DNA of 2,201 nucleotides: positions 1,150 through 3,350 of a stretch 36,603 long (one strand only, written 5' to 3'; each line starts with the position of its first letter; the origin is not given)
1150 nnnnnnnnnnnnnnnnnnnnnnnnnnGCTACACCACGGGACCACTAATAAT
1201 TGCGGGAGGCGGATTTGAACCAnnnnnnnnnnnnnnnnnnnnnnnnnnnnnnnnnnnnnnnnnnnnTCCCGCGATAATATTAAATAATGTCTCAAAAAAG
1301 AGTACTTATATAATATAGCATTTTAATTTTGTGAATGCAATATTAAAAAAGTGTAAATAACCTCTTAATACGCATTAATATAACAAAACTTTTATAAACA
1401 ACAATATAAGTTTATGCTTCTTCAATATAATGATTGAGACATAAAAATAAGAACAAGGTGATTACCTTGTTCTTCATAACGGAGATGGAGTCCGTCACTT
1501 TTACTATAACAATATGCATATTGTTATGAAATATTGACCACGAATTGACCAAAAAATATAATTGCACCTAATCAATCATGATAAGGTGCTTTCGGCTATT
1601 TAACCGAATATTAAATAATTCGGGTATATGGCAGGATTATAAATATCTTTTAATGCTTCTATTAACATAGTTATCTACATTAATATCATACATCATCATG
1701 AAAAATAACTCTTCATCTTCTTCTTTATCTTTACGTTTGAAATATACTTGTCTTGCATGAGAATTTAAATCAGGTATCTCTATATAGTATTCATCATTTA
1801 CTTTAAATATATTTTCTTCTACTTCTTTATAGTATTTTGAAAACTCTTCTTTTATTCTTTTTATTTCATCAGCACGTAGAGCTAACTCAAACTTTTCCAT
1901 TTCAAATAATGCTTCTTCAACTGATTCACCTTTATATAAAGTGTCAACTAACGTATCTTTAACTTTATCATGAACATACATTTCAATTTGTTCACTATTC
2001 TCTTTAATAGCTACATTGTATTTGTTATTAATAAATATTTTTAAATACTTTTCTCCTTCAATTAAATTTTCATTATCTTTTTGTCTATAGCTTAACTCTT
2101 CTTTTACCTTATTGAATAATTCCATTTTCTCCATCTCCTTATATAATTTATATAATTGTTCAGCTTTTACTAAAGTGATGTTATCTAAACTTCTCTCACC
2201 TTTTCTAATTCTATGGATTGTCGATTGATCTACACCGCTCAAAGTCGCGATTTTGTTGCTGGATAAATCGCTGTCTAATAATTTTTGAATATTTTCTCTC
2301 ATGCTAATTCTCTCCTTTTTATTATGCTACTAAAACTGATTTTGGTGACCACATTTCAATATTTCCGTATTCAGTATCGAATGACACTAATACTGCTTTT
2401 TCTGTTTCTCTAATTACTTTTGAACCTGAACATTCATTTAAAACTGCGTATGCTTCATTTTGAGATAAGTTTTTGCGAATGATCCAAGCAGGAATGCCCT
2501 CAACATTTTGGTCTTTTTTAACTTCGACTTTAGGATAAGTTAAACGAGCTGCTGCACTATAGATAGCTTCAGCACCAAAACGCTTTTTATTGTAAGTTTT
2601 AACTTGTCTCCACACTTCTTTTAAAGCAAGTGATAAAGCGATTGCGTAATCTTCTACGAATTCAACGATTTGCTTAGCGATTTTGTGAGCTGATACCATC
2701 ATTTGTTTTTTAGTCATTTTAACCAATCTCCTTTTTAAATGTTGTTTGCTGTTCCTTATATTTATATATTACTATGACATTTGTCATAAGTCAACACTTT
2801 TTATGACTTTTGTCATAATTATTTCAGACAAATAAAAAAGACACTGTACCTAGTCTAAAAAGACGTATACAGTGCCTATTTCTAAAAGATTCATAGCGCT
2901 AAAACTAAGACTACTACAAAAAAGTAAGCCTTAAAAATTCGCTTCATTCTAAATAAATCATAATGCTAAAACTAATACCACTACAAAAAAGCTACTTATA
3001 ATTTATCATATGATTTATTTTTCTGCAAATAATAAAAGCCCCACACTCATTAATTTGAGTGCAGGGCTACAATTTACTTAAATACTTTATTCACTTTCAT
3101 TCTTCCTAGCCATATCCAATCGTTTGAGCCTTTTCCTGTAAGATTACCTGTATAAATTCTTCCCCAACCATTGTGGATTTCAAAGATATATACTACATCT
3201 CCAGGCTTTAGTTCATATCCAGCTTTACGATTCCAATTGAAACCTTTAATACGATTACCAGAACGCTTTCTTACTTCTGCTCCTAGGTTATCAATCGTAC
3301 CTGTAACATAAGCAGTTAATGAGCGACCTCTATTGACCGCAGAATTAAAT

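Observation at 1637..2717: Self-contained two-gene moron in the lysogenic-conversion slot after the endolysin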

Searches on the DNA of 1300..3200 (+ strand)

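Call 8: search_dna_similar(query=window:1300-3100:+, collection=phages, mode=near, max_rows=30)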
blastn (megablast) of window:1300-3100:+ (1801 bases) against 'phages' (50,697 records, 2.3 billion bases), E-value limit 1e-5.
No match.

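Call 79: search_rna_families(source=window, start=2600, end=3200, threshold=evalue, max_evalue=10, show_alignments=5)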
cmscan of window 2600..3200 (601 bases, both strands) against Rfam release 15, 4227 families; matches with E-value up to 10: 12.
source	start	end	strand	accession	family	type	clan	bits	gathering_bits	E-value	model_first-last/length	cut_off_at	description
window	3033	3094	-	RF02589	Spy779816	Gene; sRNA;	-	21.3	67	0.59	1-88/88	no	S. pyogenes small RNA 779816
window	2836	2880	-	RF03597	MIR6438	Gene; miRNA;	-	21.2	58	0.45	1-100/100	no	MIR6438 microRNA precursor family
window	3026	3112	-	RF02371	PyrG_leader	Cis-reg; leader;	-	21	65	3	1-78/78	no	PyrG leader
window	3027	3156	-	RF04312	trpB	Cis-reg;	-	19.6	59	3.8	1-107/107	no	trpB ncRNA motif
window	2981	3085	-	RF02447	SpR19_sRNA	Gene; sRNA;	-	18.2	79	1.3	1-123/123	no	Streptococcus sRNA SpR19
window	3032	3189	-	RF00515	PyrR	Cis-reg;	-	18.1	54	6.3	1-115/115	no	PyrR binding site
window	2982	3068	+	RF02822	Srn266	Gene; sRNA;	-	17.3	63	3.8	1-112/112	no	Streptococcus RNA 266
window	3000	3080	-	RF00265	SNORA69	Gene; snRNA; snoRNA; HACA-box;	-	16.4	47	3.9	1-132/132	no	Small nucleolar RNA SNORA69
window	2810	2913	+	RF01617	ceN113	Gene; snRNA; snoRNA; CD-box;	-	16.4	40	7.1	1-131/131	no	Caenorhabditis snoRNA ceN113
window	2815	2876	-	RF04177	BTnc201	Gene; sRNA;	-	16.2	105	4.4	1-99/99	no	Bacteroides sRNA BTnc201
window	2984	3040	-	RF03528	mir-1264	Gene; miRNA;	-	14.8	79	6.7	1-67/67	no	mir-1264 microRNA precursor family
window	2966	3068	-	RF02778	FdoG1_thermometer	Cis-reg; thermoregulator;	-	14.1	50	0.48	1-193/193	no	FdoG-1 5' UTR thermometer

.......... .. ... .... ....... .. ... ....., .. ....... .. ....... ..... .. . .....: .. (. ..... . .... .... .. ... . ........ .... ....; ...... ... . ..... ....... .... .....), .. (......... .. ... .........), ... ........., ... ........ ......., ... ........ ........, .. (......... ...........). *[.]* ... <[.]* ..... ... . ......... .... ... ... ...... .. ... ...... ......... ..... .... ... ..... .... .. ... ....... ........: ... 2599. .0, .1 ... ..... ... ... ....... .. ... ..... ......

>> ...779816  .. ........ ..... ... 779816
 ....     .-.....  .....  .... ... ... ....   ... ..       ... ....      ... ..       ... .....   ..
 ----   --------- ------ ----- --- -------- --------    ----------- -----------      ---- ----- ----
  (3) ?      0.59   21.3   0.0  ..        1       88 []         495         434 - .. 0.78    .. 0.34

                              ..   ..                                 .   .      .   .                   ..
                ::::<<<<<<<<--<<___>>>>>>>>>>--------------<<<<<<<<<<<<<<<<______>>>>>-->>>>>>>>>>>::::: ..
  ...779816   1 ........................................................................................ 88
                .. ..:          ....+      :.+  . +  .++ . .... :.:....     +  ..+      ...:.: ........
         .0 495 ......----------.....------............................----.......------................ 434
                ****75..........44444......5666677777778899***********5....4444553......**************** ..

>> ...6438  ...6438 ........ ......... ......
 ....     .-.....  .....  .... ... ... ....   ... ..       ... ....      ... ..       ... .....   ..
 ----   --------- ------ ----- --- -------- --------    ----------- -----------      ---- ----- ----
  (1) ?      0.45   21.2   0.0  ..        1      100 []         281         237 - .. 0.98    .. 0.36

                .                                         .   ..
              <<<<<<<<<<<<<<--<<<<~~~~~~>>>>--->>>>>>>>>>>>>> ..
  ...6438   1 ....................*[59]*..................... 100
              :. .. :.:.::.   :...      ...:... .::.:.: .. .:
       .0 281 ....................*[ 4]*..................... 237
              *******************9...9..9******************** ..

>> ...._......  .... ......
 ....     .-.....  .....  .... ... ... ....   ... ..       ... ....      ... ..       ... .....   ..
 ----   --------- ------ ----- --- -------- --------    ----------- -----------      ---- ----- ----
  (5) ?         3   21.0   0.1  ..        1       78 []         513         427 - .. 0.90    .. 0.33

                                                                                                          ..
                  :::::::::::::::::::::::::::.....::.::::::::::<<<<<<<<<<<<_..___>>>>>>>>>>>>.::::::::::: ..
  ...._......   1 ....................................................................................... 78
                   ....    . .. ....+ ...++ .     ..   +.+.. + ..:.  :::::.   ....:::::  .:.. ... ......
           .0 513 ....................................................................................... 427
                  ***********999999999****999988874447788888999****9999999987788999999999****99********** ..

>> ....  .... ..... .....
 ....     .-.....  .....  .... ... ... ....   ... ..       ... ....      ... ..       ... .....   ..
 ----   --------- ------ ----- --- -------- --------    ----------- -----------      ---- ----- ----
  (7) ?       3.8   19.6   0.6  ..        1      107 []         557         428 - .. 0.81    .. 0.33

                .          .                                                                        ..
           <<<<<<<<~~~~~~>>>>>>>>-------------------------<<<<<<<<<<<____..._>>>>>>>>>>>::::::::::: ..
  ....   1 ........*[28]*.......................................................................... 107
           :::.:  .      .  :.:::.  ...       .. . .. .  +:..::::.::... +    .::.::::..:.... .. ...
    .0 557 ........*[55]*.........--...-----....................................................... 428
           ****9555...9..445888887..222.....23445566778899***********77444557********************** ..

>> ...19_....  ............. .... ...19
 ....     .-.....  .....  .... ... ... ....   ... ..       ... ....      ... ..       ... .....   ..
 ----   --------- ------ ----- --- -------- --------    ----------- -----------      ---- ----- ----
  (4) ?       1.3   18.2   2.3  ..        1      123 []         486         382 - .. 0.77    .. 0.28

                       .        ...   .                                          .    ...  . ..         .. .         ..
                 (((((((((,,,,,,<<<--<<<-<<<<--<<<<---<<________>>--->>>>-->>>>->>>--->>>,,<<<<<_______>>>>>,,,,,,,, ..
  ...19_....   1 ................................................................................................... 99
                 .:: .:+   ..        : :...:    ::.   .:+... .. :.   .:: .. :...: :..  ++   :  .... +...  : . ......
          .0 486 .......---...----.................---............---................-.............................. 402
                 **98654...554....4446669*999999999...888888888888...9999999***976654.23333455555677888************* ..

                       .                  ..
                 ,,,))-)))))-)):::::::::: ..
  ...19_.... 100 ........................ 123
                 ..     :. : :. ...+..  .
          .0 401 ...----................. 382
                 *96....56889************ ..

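Call 83: search_dna_similar(query=window:2906-2936:-, collection=phages, mode=distant, max_evalue=10, max_rows=15)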
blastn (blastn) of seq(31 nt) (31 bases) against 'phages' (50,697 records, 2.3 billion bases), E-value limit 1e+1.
Records with a match: 64; places in all: 64; records where one place covers at least 80% of the query: 30.
Best place of each record, by identity: >=99% 22; 95-99% 1; 90-95% 9; 80-90% 32.
By first word of the organism name: Listeria 26; Flavobacterium 16; Polaribacter 4; Phocaeicola 4; Acinetobacter 2; Campylobacter 2; Bacillus 2; Cyanophage 2; Streptococcus 1; Microviridae 1; and 4 more.
By host as written in the record: Listeria monocytogenes 20; - 10; Flavobacterium sp. LMO6 9; Flavobacterium sp. LMO9 7; Phocaeicola massiliensis DA127 4; Campylobacter sp. 2; Synechococcus sp. 2; Streptococcus constellatus KCOM_1650 1; and 9 more.
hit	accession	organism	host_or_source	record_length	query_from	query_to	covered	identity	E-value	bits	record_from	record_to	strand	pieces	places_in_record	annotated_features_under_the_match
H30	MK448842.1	Streptococcus phage Javan110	Streptococcus constellatus KCOM_1650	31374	1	30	97%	83.3%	1e+1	30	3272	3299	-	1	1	none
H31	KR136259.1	Polaribacter phage P12002L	seawater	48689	2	28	87%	85.2%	3e+0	32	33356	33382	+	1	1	hypothetical protein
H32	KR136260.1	Polaribacter phage P12002S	seawater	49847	2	28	87%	85.2%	3e+0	32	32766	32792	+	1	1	hypothetical protein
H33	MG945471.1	Microviridae sp.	cattle genital tract secretion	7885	1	27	87%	85.2%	3e+0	32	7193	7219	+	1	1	none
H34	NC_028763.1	Polaribacter phage P12002S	seawater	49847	2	28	87%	85.2%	3e+0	32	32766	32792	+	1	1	hypothetical protein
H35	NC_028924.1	Polaribacter phage P12002L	seawater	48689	2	28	87%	85.2%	3e+0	32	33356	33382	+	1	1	hypothetical protein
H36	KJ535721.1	Listeria phage List-36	Listeria monocytogenes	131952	1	26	84%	84.6%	1e+1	30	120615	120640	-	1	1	hypothetical protein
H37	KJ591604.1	Listeria phage LMTA-148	Listeria monocytogenes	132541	1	26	84%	84.6%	1e+1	30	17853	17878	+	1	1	hypothetical protein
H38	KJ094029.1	Listeria phage LP-064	Listeria monocytogenes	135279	1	26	84%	84.6%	1e+1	30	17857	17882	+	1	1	hypothetical protein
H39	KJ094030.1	Listeria phage LP-083-2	Listeria monocytogenes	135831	1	26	84%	84.6%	1e+1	30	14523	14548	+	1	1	hypothetical protein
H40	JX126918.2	Listeria phage LP-125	-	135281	1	26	84%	84.6%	1e+1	30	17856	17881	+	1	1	hypothetical protein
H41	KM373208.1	Listeria phage WIL-1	Listeria monocytogenes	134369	1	26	84%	84.6%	1e+1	30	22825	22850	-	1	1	none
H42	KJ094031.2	Listeria phage LP-124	Listeria monocytogenes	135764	1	26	84%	84.6%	1e+1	30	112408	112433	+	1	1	hypothetical protein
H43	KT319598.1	Listeria phage WIL-2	Listeria monocytogenes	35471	1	26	84%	84.6%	1e+1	30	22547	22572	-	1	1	record has no annotation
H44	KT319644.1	Listeria phage WIL-3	Listeria innocua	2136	1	26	84%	84.6%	1e+1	30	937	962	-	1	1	record has no annotation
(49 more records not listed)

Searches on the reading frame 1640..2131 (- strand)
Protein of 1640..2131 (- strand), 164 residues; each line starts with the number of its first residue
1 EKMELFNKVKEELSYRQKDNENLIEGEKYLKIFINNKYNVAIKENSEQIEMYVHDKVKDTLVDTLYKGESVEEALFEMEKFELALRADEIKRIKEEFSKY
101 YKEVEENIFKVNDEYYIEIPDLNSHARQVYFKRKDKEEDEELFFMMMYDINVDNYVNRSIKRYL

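Call 49: search_protein_representatives(protein=window:1640-2131:-)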
Query: 164 residues. Proteins with E-value up to 0.001 (for the whole library): 3; up to 1e-10: 1; up to 1e-30: 1. The best 3 are listed.
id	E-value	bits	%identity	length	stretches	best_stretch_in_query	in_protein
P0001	1.6e-94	330.1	100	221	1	1-164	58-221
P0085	8.6e-05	38.9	38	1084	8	48-71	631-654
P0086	7.3e-04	35.9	-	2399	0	-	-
